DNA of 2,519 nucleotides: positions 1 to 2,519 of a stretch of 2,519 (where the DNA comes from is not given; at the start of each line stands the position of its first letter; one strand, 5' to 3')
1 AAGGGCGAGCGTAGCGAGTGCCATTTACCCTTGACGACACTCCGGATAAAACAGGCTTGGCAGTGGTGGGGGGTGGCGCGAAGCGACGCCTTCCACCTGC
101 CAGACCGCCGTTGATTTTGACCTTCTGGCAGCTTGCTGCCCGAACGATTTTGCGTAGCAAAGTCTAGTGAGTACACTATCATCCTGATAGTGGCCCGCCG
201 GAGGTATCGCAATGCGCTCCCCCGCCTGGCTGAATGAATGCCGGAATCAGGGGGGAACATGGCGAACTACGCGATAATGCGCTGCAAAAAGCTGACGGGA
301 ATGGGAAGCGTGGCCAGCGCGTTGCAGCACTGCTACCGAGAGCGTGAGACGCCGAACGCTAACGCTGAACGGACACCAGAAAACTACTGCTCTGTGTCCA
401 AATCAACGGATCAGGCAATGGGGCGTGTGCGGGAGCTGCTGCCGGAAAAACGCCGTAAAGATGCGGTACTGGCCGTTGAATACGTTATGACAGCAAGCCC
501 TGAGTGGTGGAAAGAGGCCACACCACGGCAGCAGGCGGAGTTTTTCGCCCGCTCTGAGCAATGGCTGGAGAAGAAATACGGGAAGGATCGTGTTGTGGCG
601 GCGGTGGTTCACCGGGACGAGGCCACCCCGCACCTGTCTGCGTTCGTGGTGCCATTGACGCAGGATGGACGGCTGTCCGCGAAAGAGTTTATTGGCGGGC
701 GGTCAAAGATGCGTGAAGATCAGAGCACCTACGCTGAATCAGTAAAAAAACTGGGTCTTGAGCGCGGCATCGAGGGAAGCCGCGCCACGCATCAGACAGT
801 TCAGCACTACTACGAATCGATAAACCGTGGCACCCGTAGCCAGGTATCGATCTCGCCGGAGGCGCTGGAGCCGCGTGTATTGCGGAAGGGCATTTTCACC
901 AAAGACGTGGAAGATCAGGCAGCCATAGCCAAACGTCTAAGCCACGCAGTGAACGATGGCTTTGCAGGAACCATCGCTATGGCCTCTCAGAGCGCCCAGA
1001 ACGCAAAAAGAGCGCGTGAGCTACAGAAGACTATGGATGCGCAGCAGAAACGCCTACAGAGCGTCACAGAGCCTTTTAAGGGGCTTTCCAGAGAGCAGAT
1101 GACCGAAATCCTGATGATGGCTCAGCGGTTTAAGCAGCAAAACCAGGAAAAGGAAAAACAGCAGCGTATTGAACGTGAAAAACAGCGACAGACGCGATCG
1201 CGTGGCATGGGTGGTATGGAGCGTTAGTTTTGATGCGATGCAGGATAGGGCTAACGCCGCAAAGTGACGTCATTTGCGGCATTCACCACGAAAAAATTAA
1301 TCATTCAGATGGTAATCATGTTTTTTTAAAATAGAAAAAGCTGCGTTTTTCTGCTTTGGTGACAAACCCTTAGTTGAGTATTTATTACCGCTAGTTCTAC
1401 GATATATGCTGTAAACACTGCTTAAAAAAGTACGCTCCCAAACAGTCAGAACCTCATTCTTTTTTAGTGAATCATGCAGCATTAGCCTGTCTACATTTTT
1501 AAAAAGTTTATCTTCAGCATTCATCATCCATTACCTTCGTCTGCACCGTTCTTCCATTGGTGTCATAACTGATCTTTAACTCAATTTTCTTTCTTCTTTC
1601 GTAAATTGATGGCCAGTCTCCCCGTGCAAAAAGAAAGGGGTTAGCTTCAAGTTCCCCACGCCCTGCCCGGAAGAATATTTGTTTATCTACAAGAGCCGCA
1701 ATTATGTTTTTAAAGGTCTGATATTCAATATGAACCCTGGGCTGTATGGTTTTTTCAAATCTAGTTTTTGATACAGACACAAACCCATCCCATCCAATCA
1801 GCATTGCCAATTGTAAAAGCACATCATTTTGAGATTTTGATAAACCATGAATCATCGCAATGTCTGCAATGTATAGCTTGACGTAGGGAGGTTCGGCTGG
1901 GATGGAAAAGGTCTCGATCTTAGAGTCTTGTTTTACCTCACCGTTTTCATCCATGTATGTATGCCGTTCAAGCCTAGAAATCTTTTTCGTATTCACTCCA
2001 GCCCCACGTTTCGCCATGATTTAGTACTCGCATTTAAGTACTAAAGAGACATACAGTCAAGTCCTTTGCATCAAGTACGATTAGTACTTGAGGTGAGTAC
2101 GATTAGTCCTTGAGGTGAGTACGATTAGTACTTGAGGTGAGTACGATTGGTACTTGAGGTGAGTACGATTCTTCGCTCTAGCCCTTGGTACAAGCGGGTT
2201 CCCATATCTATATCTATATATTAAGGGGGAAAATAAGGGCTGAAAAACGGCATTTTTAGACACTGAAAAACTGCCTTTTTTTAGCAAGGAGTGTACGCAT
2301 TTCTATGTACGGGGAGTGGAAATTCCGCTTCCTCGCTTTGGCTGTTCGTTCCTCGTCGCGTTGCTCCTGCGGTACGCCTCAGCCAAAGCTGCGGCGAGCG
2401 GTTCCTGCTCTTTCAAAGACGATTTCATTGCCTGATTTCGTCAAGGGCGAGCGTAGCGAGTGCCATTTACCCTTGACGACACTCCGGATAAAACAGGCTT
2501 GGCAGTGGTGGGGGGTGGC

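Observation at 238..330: Relaxase start-site ambiguity and N-terminal catalytic motif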

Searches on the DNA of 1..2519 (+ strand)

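Call 3: search_dna_similar(query=window:1-2444:+, collection=plasmids, mode=near, max_rows=30)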
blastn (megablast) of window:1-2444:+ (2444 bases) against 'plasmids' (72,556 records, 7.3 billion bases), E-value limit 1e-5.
Records with a match: 427; places in all: 520; records where one place covers at least 80% of the query: 33.
Best place of each record, by identity: >=99% 156; 95-99% 145; 90-95% 114; 80-90% 4; 60-80% 8.
By first word of the organism name: Escherichia 196; Klebsiella 108; Enterobacter 36; Citrobacter 29; Salmonella 13; Serratia 13; Shigella 9; Arsenophonus 9; Proteus 2; Pseudomonas 2; and 9 more.
By predicted mobility (MOB-suite, as given by PLSDB): non-mobilizable 179; mobilizable 176; conjugative 72.
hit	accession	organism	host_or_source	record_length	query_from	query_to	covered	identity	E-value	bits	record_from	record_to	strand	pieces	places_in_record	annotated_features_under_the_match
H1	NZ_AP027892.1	Escherichia coli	-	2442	1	2444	100%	99.9%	0e+0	4498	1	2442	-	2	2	hypothetical protein (x2)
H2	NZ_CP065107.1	Salmonella enterica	Homo sapiens,cell culture,stool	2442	1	2444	100%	99.8%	0e+0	4493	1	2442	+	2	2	mobV: MobV family relaxase | hypothetical protein (x2)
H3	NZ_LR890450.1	Klebsiella pneumoniae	Homo sapiens,urine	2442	1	2444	100%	99.8%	0e+0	4493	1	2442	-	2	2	mobV: MobV family relaxase | hypothetical protein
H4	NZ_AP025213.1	Escherichia coli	Homo sapiens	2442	1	2444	100%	99.8%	0e+0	4492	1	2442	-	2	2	mobV: MobV family relaxase | hypothetical protein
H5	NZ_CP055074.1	Shigella flexneri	Shek Wu Hui WWTPs_97 WWTPs influent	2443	1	2444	100%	99.8%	0e+0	4486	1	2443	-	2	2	mobV: MobV family relaxase | hypothetical protein (x2)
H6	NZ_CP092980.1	Escherichia coli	Homo sapiens,Culture,Rectal swab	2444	1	2444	100%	99.8%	0e+0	4489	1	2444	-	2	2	mobV: MobV family relaxase | hypothetical protein (x2)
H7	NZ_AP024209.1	Escherichia coli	-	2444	1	2444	100%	99.8%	0e+0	4489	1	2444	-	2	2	hypothetical protein (x2)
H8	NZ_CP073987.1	Escherichia coli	Poultry,pure culture,Cloacal sample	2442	1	2444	100%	99.8%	0e+0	4487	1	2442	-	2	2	hypothetical protein (x2)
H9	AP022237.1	Enterobacter cloacae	-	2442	1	2444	100%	99.8%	0e+0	4563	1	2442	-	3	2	hypothetical protein (x2)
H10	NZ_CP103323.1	Klebsiella pneumoniae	Homo sapiens,Blood,blood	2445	1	2444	100%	99.8%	0e+0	4483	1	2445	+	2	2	mobV: MobV family relaxase | hypothetical protein (x2)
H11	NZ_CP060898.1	Escherichia coli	Homo sapiens,sputum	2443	1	2444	100%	99.8%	0e+0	4481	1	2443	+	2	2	mobV: MobV family relaxase | hypothetical protein (x3)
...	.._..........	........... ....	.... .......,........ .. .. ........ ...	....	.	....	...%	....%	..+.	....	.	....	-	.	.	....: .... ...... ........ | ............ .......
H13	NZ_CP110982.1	Escherichia coli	Homo sapiens,secretion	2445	1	2444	100%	99.7%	0e+0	4477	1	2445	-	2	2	mobV: MobV family relaxase | hypothetical protein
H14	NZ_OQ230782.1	Proteus mirabilis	-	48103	1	2444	100%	99.6%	0e+0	4559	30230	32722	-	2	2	mobV: MobV family relaxase | hypothetical protein (x2)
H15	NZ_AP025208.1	Escherichia coli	Homo sapiens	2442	17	2444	99%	99.9%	0e+0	4468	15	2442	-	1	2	mobV: MobV family relaxase | hypothetical protein (x2)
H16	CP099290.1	Escherichia coli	culture,Pooled sediment sample ...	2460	3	2443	99%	96.0%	0e+0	4020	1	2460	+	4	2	plasmid recombination protein | hypothetical protein (x2)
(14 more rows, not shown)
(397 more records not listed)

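Call 6: get_annotated_region(hit=H2, flank=0)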
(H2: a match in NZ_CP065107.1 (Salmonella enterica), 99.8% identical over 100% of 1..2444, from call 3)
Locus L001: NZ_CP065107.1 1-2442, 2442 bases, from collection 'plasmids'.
description: Salmonella enterica subsp. enterica strain SENT0058 plasmid pS58-2k, complete sequence
organism: Salmonella enterica (NCBI taxid 59201)
taxonomy: Bacteria; Pseudomonadota; Gammaproteobacteria; Enterobacterales; Enterobacteriaceae; Salmonella; Salmonella enterica
host: -; source: Homo sapiens,cell culture,stool; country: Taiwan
typing (MOB-suite, as given by PLSDB): mobilizable; relaxase MOBV
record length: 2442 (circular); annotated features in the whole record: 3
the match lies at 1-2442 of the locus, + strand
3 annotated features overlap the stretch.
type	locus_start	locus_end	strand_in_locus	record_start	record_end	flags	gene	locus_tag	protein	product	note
CDS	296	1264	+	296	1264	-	mobV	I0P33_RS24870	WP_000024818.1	MobV family relaxase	GO:0006310 - DNA recombination [Evidence IEA]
CDS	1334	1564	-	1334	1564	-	-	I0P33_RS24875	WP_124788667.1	hypothetical protein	-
CDS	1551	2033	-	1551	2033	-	-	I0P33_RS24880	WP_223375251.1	hypothetical protein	-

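Call 7: get_annotated_region(hit=H16, flank=0)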
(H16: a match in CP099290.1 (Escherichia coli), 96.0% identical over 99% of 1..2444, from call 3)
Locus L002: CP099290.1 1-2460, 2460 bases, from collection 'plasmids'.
description: Escherichia coli strain RHB03-E1-C04 plasmid unnamed3, complete sequence
organism: Escherichia coli (NCBI taxid 562)
taxonomy: Bacteria; Pseudomonadota; Gammaproteobacteria; Enterobacterales; Enterobacteriaceae; Escherichia; Escherichia coli
host: -; source: culture,Pooled sediment sample collected from floor of pig farm; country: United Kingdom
typing (MOB-suite, as given by PLSDB): mobilizable; relaxase MOBV
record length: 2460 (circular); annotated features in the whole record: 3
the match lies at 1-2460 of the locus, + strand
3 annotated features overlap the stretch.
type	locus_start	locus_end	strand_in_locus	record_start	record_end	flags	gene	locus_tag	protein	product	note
CDS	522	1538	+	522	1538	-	-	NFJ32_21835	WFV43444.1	plasmid recombination protein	-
CDS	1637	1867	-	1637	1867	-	-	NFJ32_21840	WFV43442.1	hypothetical protein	-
CDS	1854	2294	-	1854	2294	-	-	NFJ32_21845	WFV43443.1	hypothetical protein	-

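Call 12: search_dna_similar(query=window:100-420:+, collection=plasmids, mode=distant, max_rows=60, rows=spread)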
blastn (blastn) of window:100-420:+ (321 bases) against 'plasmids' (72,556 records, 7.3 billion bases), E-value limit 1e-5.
Records with a match: 298; places in all: 326; records where one place covers at least 80% of the query: 178.
Best place of each record, by identity: >=99% 54; 95-99% 27; 90-95% 60; 80-90% 39; 60-80% 118.
By first word of the organism name: Escherichia 143; Klebsiella 32; Salmonella 30; Pseudomonas 13; Vibrio 11; Enterobacter 9; Citrobacter 9; Glaesserella 8; Actinobacillus 8; Shigella 6; and 8 more.
By predicted mobility (MOB-suite, as given by PLSDB): mobilizable 200; non-mobilizable 56; conjugative 42.
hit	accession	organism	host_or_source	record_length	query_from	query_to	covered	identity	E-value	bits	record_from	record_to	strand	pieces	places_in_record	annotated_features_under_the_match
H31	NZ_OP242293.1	Escherichia coli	Homo sapiens,stool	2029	1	321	100%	100.0%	5e-163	580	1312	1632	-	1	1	mobV: MobV family relaxase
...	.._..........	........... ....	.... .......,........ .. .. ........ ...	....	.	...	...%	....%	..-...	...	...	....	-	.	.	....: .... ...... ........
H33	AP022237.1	Enterobacter cloacae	-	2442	1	321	100%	99.7%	2e-161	575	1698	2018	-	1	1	hypothetical protein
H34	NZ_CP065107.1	Salmonella enterica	Homo sapiens,cell culture,stool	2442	1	321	100%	99.7%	2e-161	575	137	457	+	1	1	mobV: MobV family relaxase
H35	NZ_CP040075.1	Escherichia coli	Larus sp.,pure culture,feces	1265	1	321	100%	99.4%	2e-160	571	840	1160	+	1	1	plasmid recombination protein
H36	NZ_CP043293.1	Escherichia coli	Homo sapiens,pure culture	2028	1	321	100%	99.4%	2e-160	571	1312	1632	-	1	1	mobV: MobV family relaxase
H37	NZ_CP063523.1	Escherichia coli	Homo sapiens,rectal swab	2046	1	321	100%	99.4%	2e-160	571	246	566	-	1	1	none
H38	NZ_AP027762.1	Escherichia coli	Homo sapiens,whole organism,feces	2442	1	321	100%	99.4%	2e-160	571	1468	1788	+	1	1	none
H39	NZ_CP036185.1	Escherichia coli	Homo sapiens,Pure culture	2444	1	321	100%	99.1%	3e-159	567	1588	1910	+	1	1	none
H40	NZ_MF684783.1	Escherichia coli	piglet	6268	1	321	100%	99.1%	1e-158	566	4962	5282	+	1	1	mobV: MobV family relaxase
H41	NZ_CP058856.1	Shigella flexneri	Stanley WWTPs_38 WWTPs effluent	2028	1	321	100%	98.8%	1e-157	562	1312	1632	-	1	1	mobV: MobV family relaxase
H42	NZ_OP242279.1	Escherichia coli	Homo sapiens,stool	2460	1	321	100%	97.5%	1e-150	538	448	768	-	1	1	none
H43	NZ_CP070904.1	Escherichia coli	Homo sapiens,Bacterial pure ...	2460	1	321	100%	97.5%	1e-150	538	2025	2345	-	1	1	mobV: MobV family relaxase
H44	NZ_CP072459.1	Klebsiella pneumoniae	swine,genomic assembly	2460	1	321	100%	97.2%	6e-149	534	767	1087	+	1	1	mobV: MobV family relaxase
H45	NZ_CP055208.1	Shigella flexneri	Shatin WWTPs_3 WWTPs effluent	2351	1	321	100%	95.7%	1e-145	523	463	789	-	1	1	none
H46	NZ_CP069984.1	Escherichia coli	Homo sapiens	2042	1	321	100%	91.9%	3e-127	461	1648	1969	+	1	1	none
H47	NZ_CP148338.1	Escherichia coli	Homo sapiens,single cell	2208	1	321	100%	91.6%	1e-125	456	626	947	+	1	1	mobV: MobV family relaxase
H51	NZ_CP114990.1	Enterobacter hormaechei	dog,pure culture,urine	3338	1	321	100%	91.0%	7e-123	447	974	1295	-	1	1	mobV: MobV family relaxase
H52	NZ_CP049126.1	Escherichia coli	Homo sapiens,urine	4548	1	321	100%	88.3%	3e-114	417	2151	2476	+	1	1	mobV: MobV family relaxase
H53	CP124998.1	Escherichia coli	Sewage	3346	1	321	100%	86.7%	2e-105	389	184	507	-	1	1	none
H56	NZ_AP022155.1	Klebsiella quasipneumoniae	-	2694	42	321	87%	90.4%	2e-103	382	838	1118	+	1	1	mobV: MobV family relaxase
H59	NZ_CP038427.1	Escherichia coli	bovine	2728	1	321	100%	70.8%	2e-41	177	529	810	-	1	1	none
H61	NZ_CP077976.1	Pseudomonas aeruginosa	Homo sapiens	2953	45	285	75%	79.6%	4e-50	205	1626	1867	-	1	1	mobV: MobV family relaxase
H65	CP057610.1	Escherichia coli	culture,Pooled cattle faecal samples ...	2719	50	321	85%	69.0%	1e-12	82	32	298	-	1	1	none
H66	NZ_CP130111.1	Salmonella enterica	chicken breast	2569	45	321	86%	67.5%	2e-10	73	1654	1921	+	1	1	none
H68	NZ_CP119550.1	Providencia stuartii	Homo sapiens,human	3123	50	321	85%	68.2%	5e-11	75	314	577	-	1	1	none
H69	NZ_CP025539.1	Vibrio harveyi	-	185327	50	321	85%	67.3%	7e-9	68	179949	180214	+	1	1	mobV: MobV family relaxase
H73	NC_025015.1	Bordetella bronchiseptica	-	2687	45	285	75%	74.0%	2e-28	133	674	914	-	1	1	none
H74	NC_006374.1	Bartonella grahamii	-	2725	42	285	76%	70.3%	4e-18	99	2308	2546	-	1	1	mobV: MobV family relaxase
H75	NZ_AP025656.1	Citrobacter koseri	Homo sapiens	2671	45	266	69%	74.3%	3e-26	126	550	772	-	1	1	none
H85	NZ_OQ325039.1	Glaesserella parasuis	-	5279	202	321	37%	71.7%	9e-8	64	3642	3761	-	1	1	plasmid recombination protein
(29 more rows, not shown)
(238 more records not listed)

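Call 13: get_annotated_region(hit=H73, flank=600)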
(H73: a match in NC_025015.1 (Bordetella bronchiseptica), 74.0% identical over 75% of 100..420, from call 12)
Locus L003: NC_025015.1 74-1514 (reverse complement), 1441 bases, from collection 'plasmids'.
description: Bordetella bronchiseptica plasmid pBBR1, complete sequence
organism: Bordetella bronchiseptica (NCBI taxid 518)
taxonomy: Bacteria; Pseudomonadota; Betaproteobacteria; Burkholderiales; Alcaligenaceae; Bordetella; Bordetella bronchiseptica
host: -; source: -; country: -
typing (MOB-suite, as given by PLSDB): non-mobilizable
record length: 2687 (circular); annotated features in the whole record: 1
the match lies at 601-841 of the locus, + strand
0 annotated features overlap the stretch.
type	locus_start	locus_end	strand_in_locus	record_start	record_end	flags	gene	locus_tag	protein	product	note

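Call 14: get_annotated_region(hit=H74, flank=600)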
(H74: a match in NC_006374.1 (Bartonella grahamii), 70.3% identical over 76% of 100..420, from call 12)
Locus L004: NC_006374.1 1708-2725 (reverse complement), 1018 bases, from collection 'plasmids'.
description: Bartonella grahamii plasmid pBGR1, complete sequence
organism: Bartonella grahamii (NCBI taxid 33045)
taxonomy: Bacteria; Pseudomonadota; Alphaproteobacteria; Hyphomicrobiales; Bartonellaceae; Bartonella; Bartonella grahamii
host: -; source: -; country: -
typing (MOB-suite, as given by PLSDB): mobilizable; relaxase MOBV
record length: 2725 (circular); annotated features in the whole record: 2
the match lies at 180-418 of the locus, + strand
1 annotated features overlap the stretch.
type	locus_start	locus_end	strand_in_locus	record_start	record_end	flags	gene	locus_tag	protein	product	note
CDS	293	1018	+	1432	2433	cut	mobV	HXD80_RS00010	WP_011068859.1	MobV family relaxase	GO:0006310 - DNA recombination [Evidence IEA]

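Call 15: get_annotated_region(hit=H61, flank=600)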
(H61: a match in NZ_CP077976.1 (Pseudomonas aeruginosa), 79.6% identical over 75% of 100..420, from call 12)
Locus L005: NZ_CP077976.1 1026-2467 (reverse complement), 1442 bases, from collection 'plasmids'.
description: Pseudomonas aeruginosa strain ZPPH33 plasmid p5, complete sequence
organism: Pseudomonas aeruginosa (NCBI taxid 287)
taxonomy: Bacteria; Pseudomonadota; Gammaproteobacteria; Pseudomonadales; Pseudomonadaceae; Pseudomonas; Pseudomonas aeruginosa
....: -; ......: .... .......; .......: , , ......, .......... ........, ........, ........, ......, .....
typing (MOB-suite, as given by PLSDB): non-mobilizable
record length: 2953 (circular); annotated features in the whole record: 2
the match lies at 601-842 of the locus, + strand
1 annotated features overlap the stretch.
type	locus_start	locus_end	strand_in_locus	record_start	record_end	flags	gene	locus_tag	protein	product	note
CDS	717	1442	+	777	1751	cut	mobV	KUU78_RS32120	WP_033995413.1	MobV family relaxase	GO:0006310 - DNA recombination [Evidence IEA]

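Call 16: get_annotated_region(hit=H59, flank=600)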
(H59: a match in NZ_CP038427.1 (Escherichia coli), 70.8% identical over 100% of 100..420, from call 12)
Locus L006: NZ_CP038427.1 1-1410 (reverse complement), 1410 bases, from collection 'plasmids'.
description: Escherichia coli O157:H7 strain 2571 plasmid p2571-2, complete sequence
organism: Escherichia coli (NCBI taxid 83334)
taxonomy: Bacteria; Pseudomonadota; Gammaproteobacteria; Enterobacterales; Enterobacteriaceae; Escherichia; Escherichia coli
host: -; source: bovine; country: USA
typing (MOB-suite, as given by PLSDB): non-mobilizable
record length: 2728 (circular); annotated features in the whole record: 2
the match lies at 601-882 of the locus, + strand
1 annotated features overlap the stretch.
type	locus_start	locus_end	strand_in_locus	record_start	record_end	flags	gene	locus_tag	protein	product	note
CDS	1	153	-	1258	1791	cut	-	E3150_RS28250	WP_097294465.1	replication/maintenance protein RepL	GO:0006260 - DNA replication [Evidence IEA]; GO:0006276 - plasmid maintenance [Evidence IEA]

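Call 17: get_annotated_region(hit=H52, flank=600)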
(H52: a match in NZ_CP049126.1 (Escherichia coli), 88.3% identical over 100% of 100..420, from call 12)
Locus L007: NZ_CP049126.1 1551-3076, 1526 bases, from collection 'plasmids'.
description: Escherichia coli strain EC931 plasmid pEC931_6, complete sequence
organism: Escherichia coli (NCBI taxid 562)
taxonomy: Bacteria; Pseudomonadota; Gammaproteobacteria; Enterobacterales; Enterobacteriaceae; Escherichia; Escherichia coli
host: -; source: Homo sapiens,urine; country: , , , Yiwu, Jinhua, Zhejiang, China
typing (MOB-suite, as given by PLSDB): mobilizable; relaxase MOBV
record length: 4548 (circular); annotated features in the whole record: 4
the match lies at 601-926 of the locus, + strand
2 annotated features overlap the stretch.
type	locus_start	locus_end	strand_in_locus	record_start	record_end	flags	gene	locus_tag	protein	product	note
CDS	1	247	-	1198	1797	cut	-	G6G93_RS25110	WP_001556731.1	replication/maintenance protein RepL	GO:0006260 - DNA replication [Evidence IEA]; GO:0006276 - plasmid maintenance [Evidence IEA]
CDS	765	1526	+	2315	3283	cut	mobV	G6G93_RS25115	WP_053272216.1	MobV family relaxase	GO:0006310 - DNA recombination [Evidence IEA]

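Call 18: get_annotated_region(hit=H47, flank=600)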
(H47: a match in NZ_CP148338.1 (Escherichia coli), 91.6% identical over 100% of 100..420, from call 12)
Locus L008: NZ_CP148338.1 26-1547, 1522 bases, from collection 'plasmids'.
description: Escherichia coli strain Z1323HEC0423 plasmid pZ1323HEC0423-5, complete sequence
organism: Escherichia coli (NCBI taxid 562)
taxonomy: Bacteria; Pseudomonadota; Gammaproteobacteria; Enterobacterales; Enterobacteriaceae; Escherichia; Escherichia coli
host: -; source: Homo sapiens,single cell; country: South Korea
typing (MOB-suite, as given by PLSDB): mobilizable; relaxase MOBV
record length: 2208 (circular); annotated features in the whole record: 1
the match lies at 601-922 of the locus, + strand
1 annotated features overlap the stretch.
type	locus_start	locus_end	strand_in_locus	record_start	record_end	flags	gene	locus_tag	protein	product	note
CDS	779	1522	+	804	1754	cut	mobV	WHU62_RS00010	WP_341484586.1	MobV family relaxase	GO:0006310 - DNA recombination [Evidence IEA]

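Call 19: get_annotated_region(hit=H65, flank=600)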
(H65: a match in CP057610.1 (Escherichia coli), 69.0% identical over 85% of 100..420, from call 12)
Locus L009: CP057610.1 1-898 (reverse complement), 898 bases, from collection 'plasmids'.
description: Escherichia coli strain RHB21-C06 plasmid pRHB21-C06_3, complete sequence
organism: Escherichia coli (NCBI taxid 562)
taxonomy: Bacteria; Pseudomonadota; Gammaproteobacteria; Enterobacterales; Enterobacteriaceae; Escherichia; Escherichia coli
host: -; source: culture,Pooled cattle faecal samples collected from floor of farm; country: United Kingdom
typing (MOB-suite, as given by PLSDB): mobilizable; relaxase MOBV
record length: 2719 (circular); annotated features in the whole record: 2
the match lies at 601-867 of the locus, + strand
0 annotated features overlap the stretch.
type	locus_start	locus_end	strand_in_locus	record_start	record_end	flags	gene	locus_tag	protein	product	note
